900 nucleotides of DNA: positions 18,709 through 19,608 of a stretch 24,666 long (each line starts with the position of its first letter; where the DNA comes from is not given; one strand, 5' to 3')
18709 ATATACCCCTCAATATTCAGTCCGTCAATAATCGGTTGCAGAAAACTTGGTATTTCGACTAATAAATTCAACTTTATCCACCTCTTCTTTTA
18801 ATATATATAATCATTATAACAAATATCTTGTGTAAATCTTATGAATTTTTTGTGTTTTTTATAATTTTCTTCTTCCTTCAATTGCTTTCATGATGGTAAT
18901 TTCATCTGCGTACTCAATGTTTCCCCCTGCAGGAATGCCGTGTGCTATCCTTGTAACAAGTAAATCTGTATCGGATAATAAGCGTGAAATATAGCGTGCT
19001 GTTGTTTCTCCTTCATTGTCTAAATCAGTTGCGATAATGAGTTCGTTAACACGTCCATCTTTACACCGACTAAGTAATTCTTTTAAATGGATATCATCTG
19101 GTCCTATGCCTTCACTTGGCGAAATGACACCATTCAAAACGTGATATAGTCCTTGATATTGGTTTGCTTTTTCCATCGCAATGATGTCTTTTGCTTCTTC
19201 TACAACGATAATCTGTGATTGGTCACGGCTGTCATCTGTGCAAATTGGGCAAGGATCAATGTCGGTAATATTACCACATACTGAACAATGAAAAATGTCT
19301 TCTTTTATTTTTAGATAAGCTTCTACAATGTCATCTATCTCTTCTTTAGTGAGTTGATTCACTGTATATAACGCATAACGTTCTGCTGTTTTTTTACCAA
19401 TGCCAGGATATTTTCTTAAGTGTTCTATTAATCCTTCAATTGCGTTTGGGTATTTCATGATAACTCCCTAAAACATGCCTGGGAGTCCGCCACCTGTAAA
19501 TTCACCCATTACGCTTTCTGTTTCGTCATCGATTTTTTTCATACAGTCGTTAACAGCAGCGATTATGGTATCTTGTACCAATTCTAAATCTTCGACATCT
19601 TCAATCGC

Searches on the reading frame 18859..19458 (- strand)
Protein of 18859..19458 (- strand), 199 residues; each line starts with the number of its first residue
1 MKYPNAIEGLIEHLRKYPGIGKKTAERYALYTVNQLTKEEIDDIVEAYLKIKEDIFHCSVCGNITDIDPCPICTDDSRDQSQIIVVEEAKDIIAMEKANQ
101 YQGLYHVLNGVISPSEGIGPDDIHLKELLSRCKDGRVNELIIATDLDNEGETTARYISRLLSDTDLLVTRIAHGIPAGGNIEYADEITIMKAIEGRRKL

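Call 5: search_protein_families(library=pfam, proteins=[window:18859-19458:-], max_evalue=0.001)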
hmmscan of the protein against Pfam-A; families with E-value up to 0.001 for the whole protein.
window:18859-19458:- (199 aa): 5 families
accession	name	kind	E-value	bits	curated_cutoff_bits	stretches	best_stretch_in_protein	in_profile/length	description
PF13662.12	Toprim_4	-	2.8e-25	88.8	25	1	81-172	1-85/85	Toprim domain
PF01751.28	Toprim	-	5.2e-13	49.4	23.1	1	82-163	1-86/96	Toprim domain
PF21175.2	RecR_C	-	1.1e-11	44.3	22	1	174-197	1-24/24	RecR, C-terminal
PF02132.21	RecR_ZnF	-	4.7e-09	36.3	22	1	55-75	1-21/21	RecR, Cys4-zinc finger domain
PF21176.3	RecR_HhH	-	7.6e-08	32.5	27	1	7-35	1-29/45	RecR, helix-hairpin-helix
